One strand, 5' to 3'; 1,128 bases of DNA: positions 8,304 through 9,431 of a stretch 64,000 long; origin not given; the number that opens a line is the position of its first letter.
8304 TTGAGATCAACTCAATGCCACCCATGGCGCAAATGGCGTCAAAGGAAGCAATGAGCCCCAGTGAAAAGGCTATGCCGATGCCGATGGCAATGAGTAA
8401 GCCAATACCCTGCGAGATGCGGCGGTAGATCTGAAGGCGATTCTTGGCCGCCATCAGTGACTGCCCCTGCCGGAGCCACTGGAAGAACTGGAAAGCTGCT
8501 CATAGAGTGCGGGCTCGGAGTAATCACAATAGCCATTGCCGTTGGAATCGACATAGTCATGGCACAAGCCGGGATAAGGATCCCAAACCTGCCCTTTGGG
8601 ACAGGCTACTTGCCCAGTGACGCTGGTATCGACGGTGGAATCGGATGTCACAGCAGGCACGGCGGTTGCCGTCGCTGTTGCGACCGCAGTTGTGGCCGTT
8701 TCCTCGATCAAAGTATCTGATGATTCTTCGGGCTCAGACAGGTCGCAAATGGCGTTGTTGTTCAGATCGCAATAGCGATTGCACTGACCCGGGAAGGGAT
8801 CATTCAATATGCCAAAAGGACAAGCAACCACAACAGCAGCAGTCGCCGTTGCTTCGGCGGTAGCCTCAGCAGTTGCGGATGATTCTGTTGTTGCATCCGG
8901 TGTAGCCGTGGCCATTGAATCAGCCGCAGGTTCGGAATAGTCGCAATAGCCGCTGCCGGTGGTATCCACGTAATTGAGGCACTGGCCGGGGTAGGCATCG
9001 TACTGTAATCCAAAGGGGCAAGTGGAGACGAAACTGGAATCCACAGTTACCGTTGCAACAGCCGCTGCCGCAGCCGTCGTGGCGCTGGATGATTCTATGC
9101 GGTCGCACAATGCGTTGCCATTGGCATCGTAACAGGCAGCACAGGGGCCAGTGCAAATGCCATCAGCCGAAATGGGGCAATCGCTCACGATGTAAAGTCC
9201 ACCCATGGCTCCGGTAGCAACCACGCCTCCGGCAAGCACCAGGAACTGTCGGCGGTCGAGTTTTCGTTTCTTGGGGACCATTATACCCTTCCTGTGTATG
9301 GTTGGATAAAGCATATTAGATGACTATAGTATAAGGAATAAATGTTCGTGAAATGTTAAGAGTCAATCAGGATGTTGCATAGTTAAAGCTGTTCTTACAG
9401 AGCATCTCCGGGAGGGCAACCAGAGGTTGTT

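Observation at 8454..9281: Novel Tat-exported protein built from four ~31-aa Cys-rich modules (CP-x-G-x3-D-x-(Y/F)-PG-x-C-x2-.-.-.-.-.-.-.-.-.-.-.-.-SEP)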

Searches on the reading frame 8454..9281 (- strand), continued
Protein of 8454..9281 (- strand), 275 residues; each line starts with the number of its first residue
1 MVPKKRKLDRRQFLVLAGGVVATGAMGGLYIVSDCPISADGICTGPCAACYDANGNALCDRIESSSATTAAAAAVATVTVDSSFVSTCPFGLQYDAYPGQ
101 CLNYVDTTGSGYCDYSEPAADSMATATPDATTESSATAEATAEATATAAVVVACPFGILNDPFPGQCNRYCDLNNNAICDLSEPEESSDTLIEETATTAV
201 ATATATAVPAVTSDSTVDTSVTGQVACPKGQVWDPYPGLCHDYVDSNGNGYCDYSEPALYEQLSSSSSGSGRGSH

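Call 46: search_protein_families(library=ncbifam, proteins=[L016:2566-3267:+, L016:3260-4654:+, L015:3282-4181:+, L016:470-889:+], max_evalue=0.001)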
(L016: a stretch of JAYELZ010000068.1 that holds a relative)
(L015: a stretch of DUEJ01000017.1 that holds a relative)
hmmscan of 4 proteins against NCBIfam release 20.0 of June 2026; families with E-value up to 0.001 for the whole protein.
L016:2566-3267:+ (233 aa): 107 families (the best 25 are shown)
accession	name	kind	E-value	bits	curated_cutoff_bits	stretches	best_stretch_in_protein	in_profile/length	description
NF007982.1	PRK10710.1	equivalog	1.5e-70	237.4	380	1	3-229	8-230/235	envelope stress response regulator BaeR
NF045944.1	ResRegRpaBCyano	equivalog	1.7e-70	237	330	1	6-227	1-228/229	response regulator transcription factor RpaB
TIGR02154.1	PhoB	equivalog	4.8e-70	235.4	296.2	1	1-227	1-226/226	phosphate regulon transcriptional regulator PhoB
NF008296.0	PRK11083.1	equivalog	2.2e-68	230.1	273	1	2-227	3-226/228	two-component system response regulator CreB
NF040689.1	MtrAB_MtrA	equivalog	2.9e-67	226.2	300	1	5-225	1-217/219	MtrAB system response regulator MtrA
NF040534.1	resp_reg_YycF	equivalog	1.7e-65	220.5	340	1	4-227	2-228/231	response regulator YycF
NF033117.2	vanR_ACDEGLN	exception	5.1e-65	219.2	350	1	5-225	1-224/226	VanR-ABDEGLN family response regulator transcription factor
NF007005.1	PRK09468.1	equivalog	3.8e-61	206.5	331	1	3-226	4-231/237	osmolarity response regulator transcription factor OmpR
NF053854.1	RespRegPhoBBctds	equivalog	4.2e-60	202.9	270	1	5-227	1-225/225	two-component system response regulator PhoB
NF033120.0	vanR_FM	exception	3.9e-59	200.1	460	1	4-227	5-230/231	vancomycin resistance response regulator transcription factor, VanR-F/VanR-M family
NF041733.1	resp_reg_CseB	equivalog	3.9e-59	199.8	350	1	4-227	2-227/228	two-component system response regulator CseB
NF008199.0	PRK10955.1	equivalog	9.8e-58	195.8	341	1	4-225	3-227/232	envelope stress response regulator transcription factor CpxR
NF012227.0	AdeR_RR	equivalog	5e-56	189.8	340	1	3-228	12-238/239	efflux system response regulator transcription factor AdeR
NF008034.0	PRK10766.1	equivalog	2.4e-54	184.3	275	1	1-229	1-229/231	two-component system response regulator TorR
NF007546.0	PRK10161.1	equivalog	3.8e-52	177.1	471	1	1-228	1-227/229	phosphate response regulator transcription factor PhoB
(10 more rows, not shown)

L016:3260-4654:+ (464 aa): 93 families (the best 25 are shown)
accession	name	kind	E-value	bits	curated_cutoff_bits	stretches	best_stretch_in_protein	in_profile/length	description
NF012163.2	BaeS_SmeS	equivalog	4.1e-79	266.6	500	1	9-443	10-445/457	sensor histidine kinase efflux regulator BaeS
NF033092.0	HK_WalK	equivalog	5.4e-75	253.1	725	2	234-456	369-594/594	cell wall metabolism sensor histidine kinase WalK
NF007837.0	PRK10549.1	equivalog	1.3e-74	251.7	603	1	124-459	131-461/466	envelope stress sensor histidine kinase BaeS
NF040691.1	MtrAB_MtrB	equivalog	2.9e-62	211.3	450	1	152-458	179-494/507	MtrAB system histidine kinase MtrB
TIGR01386.1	cztS_silS_copS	subfamily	2e-61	208.4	292.55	1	149-455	152-457/457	heavy metal sensor histidine kinase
NF012226.0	AdeS_HK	equivalog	9.3e-61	205.9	500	1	145-455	44-352/353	two-component sensor histidine kinase AdeS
NF046044.1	PnpS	equivalog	8.4e-60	202.8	400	1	237-455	170-390/390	two-component system histidine kinase PnpS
TIGR02966.1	phoR_proteo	equivalog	4.4e-56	190.3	334.2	1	229-453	106-332/333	phosphate regulon sensor histidine kinase PhoR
NF033093.1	HK_VicK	exception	4.4e-50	170.6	680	1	236-461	208-440/448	cell wall metabolism sensor histidine kinase VicK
NF007898.0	PRK10604.1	equivalog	1.7e-49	169.2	478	1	162-459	134-426/433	two-component system sensor histidine kinase RstB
NF041735.1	hist_kin_RppB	equivalog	1.1e-45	156.3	400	1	240-455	219-438/438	two-component system sensor histidine kinase RppB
NF007007.0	PRK09470.1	equivalog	1.2e-45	156.3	486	1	152-458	159-461/463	envelope stress sensor histidine kinase CpxA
NF006800.0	PRK09303.1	equivalog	2.6e-45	155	342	1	206-457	124-378/383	histidine kinase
TIGR02956.1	TMAO_torS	equivalog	3.4e-45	154.5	676.5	2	232-462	459-688/967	TMAO reductase system sensor histidine kinase/response regulator TorS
NF007345.0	PRK09835.1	subfamily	7.6e-45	153.3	423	1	159-455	183-479/482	Cu(+)/Ag(+) sensor histidine kinase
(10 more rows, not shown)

L015:3282-4181:+ (299 aa): 0 families

L016:470-889:+ (139 aa): 0 families

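Call 54: find_related_loci(query=A2, collection=metagenome_contigs, flank=10000)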
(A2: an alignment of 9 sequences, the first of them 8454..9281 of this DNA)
Query A2 (275 aa) in metagenome_contigs; peptide patterns used: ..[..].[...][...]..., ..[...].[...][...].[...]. (x = any residue, [..] = any of these).
150 stretches matched a pattern; 97 encode a relative of the query (tblastn E <= 1e-3); the best 80 are kept; 80 distinct loci.
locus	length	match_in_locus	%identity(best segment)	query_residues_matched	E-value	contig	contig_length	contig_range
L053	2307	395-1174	44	4-258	7e-61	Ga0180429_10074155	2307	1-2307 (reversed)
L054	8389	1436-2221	41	6-268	4e-56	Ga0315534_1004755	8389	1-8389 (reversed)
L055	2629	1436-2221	41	6-268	2e-56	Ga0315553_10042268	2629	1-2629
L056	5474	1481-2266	41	6-268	3e-56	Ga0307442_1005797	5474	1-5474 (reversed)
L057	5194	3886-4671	41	6-268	5e-56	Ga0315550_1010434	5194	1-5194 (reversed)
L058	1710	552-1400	39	7-256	2e-55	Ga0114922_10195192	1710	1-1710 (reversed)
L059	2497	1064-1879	42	1-257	1e-53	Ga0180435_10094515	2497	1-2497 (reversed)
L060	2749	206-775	44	6-256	5e-46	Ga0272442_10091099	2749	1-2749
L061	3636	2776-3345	44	6-256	6e-46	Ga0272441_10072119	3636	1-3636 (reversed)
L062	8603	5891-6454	42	4-257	1e-44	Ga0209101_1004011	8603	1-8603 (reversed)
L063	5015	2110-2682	40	6-216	2e-42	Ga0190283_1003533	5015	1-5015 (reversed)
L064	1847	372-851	36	10-258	1e-24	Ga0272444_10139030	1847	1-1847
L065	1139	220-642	33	10-257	6e-23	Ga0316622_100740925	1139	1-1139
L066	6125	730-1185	36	8-259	7e-22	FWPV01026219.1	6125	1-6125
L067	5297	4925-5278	40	8-271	1e-20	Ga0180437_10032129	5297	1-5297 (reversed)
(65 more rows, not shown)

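Call 65: list_cluster_members(proteins=[P0001, P0002, P0006, P0099, P0011])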
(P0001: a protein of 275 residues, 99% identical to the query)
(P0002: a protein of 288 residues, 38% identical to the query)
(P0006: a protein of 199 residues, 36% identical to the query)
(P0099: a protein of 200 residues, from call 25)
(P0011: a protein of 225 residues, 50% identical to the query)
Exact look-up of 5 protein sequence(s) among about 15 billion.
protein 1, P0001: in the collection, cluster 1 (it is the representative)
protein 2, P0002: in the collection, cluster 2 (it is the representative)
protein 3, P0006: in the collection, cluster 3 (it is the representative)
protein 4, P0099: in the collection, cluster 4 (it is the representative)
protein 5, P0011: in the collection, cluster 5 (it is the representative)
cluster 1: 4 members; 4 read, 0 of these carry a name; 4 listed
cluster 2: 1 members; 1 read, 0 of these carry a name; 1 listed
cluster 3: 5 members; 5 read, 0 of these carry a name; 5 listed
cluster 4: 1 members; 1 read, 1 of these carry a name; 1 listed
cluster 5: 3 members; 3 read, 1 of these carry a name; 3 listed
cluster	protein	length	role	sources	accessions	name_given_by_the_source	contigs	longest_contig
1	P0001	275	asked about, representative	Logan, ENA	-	-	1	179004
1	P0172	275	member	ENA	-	-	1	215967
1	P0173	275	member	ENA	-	-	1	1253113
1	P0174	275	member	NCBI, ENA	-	-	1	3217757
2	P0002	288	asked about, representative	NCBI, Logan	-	-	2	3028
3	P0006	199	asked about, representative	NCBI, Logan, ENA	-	-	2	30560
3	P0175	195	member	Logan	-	-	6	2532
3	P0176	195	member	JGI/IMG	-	-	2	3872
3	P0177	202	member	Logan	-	-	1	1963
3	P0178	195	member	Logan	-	-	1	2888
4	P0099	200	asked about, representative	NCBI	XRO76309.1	hypothetical protein ACO3VM_05840 [Methanocaldococcus sp. 10A]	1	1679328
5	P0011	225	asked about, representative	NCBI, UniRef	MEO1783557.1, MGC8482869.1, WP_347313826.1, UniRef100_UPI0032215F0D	DUF4405 domain-containing protein [Thermodesulfobium sp. 4217-1] | DUF4405 domain-containing protein n=1 Tax=Thermodesulfobium sp. 4217-1 TaxID=3120013 ...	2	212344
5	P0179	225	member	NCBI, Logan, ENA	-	-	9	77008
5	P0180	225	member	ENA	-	-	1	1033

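Call 66: find_encoding_contigs(protein=window:8454-9281:-, flank=2000, max_places=4)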
Protein window:8454-9281:- (275 aa): no gene with exactly this product is on record in the collection.
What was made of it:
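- Tried and rejected: An exact-sequence look-up of the window protein found no record (call 66).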

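Call 70: predict_structure(alignment_id=A2)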
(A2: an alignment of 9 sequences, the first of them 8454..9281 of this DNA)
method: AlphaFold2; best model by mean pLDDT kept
length: 275 residues; sequences in the alignment: 9
mean_pLDDT: 36.5   pTM: 0.14
mean pLDDT of the five models: 36.5, 36.0, 35.5, 34.1, 33.3
residues with pLDDT >= 90: 0; 70-90: 1; 50-70: 18; < 50: 256
segments of 3 or more residues with pLDDT < 50: 24-275
pLDDT, mean of each block of 10 residues (from residue 1): 57 58 44 38 34 36 32 31 31 33 35 33 33 33 31 30 38 36 34 32 31 34 32 37 42 38 40 45
secondary structure, 60 per line:
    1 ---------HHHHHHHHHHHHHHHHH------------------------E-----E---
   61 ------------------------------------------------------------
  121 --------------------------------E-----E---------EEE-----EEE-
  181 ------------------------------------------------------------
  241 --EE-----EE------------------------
elements in order: H10-26 E169-171 E177-179
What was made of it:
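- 9180..9281 (-): Twin-arginine leader or membrane anchor (aa 1-34; DRRQFLV followed by a hydrophobic helix). AF2 predicts a helix at aa 10-26 (call 70).
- The full-length AF2 model is uninformative (pLDDT 36.5, call 70).
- Tried and rejected: The full-length AF2 model on a 9-sequence alignment was uninformative (pLDDT 36.5, call 70).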

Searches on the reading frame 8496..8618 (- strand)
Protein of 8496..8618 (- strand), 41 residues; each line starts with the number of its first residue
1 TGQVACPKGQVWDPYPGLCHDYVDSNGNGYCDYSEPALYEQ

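Call 44: predict_structure(alignment_id=A3)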
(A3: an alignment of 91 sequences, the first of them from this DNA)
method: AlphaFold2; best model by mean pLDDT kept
length: 41 residues; sequences in the alignment: 91
mean_pLDDT: 79.9   pTM: 0.55
mean pLDDT of the five models: 79.9, 78.3, 73.2, 72.6, 70.7
residues with pLDDT >= 90: 4; 70-90: 31; 50-70: 4; < 50: 2
segments of 3 or more residues with pLDDT < 50: none
pLDDT, mean of each block of 10 residues (from residue 1): 76 84 88 76 44
secondary structure, 60 per line:
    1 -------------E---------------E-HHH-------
elements in order:
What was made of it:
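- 8511..8603 (-): Module 4, canonical (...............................). AF2 model of this module has pLDDT 79.9 (call 44).
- On EF-hand: The AF2 model has no flanking helices (call 44).
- Closest known: EF-hand / DxDxDG calcium loops. Different: There are no flanking helices in the model (call 44).
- The AF2 model of one module is fairly confident (pLDDT 79.9) but has almost no regular secondary structure (call 44).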

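Call 47: fold_search(model_id=the predicted structure, library=pdb)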
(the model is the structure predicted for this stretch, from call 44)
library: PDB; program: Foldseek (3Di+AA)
matches with E <= 10: 0; with E <= 0.001: 0
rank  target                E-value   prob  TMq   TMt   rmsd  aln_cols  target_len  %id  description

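Call 60: search_protein_families(library=pfam, alignment_id=A3, max_evalue=1)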
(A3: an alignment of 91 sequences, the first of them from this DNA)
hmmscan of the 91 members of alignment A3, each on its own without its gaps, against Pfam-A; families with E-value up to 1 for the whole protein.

A. member 1, seq(41 aa): 1 family
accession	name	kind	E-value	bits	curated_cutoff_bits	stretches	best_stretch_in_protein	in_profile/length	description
PF00036.39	EF-hand_1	-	0.12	12.4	25.4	1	22-35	8-21/29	EF hand domain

B. families by the number of members that match (of 91 scanned): 11 families
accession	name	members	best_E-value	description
PF00036.39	EF-hand_1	29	0.0093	EF hand domain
PF12565.13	DUF3747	13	0.027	Protein of unknown function (DUF3747)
PF13405.12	EF-hand_6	11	0.022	EF-hand domain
PF18884.5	TSP3_bac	4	0.022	Bacterial TSP3 repeat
PF25585.1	zf-CCCH_DUS3L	2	0.041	DUS3L CCCH zinc finger domain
PF13202.12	EF-hand_5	2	0.24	EF hand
PF01607.29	CBM_14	1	0.029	Chitin binding Peritrophin-A domain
PF05901.16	Excalibur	1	0.067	Excalibur calcium-binding domain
PF09329.16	zf-primase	1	0.094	Primase zinc finger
PF24747.1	Zn-ribbon_GIR1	1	0.16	GIR1-like zinc ribbon domain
PF18400.7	Thioredoxin_12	1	0.29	Thioredoxin-like domain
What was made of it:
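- The loop looks like an EF-hand, with weak hits to EF-hand_1 (29/91), EF-hand_6 (11/91), TSP3_bac (4/91) and Excalibur (1/91) (call 60).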

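Call 64: find_homologous_proteins(query=A3, max_evalue=0.001)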
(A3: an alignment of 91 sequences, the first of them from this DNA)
Query A3 (91 sequences) (41 aa, profile of the alignment): 9 proteins with E <= 0.001 among 20 candidates.
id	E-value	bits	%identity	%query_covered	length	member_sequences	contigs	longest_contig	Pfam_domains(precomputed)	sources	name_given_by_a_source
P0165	3.2e-17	80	65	76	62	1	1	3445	PF27309.1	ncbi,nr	ncbi:MAG: hypothetical protein LUQ40_07240, partial [Methanomicrobiales archaeon]|nr:hypothetical pr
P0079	1.5e-16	78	72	78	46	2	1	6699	PF27309.1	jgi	jgi:hypothetical protein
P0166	1.2e-15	75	57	85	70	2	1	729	PF27309.1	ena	-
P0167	8.3e-15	72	61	80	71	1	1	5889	PF27309.1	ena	-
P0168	1.7e-14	71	69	78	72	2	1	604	PF27309.1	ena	-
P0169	3.2e-14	70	56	83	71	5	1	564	PF27309.1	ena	-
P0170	7.5e-14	69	59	66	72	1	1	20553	PF27309.1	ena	-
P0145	2.3e-13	67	67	73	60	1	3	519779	PF27309.1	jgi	-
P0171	4.8e-13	66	60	73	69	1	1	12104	PF27309.1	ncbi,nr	ncbi:hypothetical protein JXB41_03365 [Candidatus Woesearchaeota archaeon]|nr:hypothetical protein [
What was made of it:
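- Tried and rejected: The word-index homologue search with the 41-aa profile returned only 9 short 'hypothetical' proteins (call 64).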

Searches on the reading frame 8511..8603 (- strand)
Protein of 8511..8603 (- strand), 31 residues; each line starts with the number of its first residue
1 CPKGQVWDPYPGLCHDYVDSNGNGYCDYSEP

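Call 18: search_solved_structures(query=A1, max_evalue=10, show_alignments=3)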
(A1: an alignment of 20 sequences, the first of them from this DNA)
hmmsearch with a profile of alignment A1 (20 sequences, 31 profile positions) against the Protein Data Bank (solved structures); distinct sequences matched with E-value up to 10: 2.
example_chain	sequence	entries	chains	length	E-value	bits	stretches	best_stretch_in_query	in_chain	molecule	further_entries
2ojr_A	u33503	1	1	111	0.16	15.3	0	16-25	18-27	Ubiquitin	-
3rlz_A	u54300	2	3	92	1.4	12.3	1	18-28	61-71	Protein S100-B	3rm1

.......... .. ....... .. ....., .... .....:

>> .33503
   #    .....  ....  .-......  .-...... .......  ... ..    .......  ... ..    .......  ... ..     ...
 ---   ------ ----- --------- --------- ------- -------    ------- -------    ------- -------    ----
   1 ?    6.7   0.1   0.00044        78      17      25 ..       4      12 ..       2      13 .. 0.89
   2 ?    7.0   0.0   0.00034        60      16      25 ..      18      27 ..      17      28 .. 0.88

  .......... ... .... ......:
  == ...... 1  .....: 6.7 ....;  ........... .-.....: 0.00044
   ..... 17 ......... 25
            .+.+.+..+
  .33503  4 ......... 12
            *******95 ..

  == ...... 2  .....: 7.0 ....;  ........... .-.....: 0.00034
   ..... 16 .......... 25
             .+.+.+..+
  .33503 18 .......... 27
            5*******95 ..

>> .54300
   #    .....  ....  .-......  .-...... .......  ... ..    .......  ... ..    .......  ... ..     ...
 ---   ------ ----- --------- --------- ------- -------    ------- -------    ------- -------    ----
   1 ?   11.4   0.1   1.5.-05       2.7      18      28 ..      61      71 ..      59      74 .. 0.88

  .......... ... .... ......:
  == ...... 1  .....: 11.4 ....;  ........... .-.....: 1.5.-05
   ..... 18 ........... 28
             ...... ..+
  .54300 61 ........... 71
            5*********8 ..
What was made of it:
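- On EF-hand: The alignment to the S100B loop is in call 18.
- Closest known: EF-hand / DxDxDG calcium loops. Same: The PDB sequence hits are the S100B loop and a lanthanide-binding tag (call 18).
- Tried and rejected: A PDB sequence search with the module profile returned only EF-loop look-alikes at E >= 0.16 (call 18).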

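Call 25: search_protein_representatives(alignment_id=A1)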
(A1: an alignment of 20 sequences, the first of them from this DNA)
Query: 20 sequences, 31 profile positions. Proteins with E-value up to 0.001 (for the whole library): 983; up to 1e-10: 235; up to 1e-30: 13. The best 150 are listed.
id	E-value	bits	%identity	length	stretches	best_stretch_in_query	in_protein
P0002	5.4e-62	221.5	-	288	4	1-31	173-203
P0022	5.5e-54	195.9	-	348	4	1-31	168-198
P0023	7.6e-52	189.1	-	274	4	1-30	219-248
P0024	9.9e-52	188.7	-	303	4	1-31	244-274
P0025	7.2e-50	182.8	-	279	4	1-31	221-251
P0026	9.3e-48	176.0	-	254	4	1-31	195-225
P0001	1.1e-46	172.6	-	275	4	1-31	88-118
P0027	8.3e-46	169.8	-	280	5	1-31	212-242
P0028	3.5e-35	135.8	-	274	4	1-30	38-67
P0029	2.1e-33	130.1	-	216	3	1-30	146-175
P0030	7.0e-33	128.4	-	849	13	3-27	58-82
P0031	2.1e-31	123.7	-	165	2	1-31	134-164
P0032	6.7e-31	122.1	-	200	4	1-31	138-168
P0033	7.6e-30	118.7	-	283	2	1-31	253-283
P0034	7.9e-30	118.7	-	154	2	1-31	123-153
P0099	6.5e-13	64.5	-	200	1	1-31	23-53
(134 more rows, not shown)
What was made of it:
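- On Pfam PF27309 (MJ0753_N): My own module profile recovers the Methanocaldococcus MJ0753 orthologue P0099 at E 6.5e-13 (call 25).
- Checked: A 31-position module profile scores the near-identical P0001 at 172.6 bits, E 1e-46, in four stretches against 1.84 billion proteins (call 25).
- Spread: 983 clusters at 50% identity match the module profile (call 25).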

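Call 27: find_encoding_contigs(protein=P0023, flank=10000, max_places=2)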
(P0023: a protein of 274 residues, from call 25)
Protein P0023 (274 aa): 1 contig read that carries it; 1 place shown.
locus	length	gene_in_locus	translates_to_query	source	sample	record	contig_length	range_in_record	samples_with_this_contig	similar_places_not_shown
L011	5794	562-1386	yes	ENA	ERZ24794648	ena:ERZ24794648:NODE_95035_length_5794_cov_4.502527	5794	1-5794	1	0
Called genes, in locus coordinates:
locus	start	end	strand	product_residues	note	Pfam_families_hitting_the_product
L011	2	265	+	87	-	?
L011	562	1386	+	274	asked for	PF00036:EF-hand_1 (faint), PF13405:EF-hand_6 (faint), PF27309:MJ0753_N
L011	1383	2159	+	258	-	PF12801:Fer4_5, PF14697:Fer4_21 (faint), PF12801:Fer4_5, PF13237:Fer4_10 (weak), PF13187:Fer4_9 (weak)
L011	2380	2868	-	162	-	-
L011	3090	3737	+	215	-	-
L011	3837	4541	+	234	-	PF00072:Response_reg, PF00486:Trans_reg_C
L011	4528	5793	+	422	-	?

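Call 28: find_encoding_contigs(protein=P0024, flank=10000, max_places=2)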
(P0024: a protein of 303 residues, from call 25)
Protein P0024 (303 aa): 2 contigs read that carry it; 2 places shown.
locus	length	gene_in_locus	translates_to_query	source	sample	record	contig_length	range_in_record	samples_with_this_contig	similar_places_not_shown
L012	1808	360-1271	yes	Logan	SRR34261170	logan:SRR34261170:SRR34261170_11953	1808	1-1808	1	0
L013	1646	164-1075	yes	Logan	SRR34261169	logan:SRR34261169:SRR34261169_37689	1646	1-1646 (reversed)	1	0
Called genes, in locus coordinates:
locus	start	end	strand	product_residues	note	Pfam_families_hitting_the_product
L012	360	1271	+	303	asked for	PF27309:MJ0753_N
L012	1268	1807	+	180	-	?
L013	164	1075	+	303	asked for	PF27309:MJ0753_N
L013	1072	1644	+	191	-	?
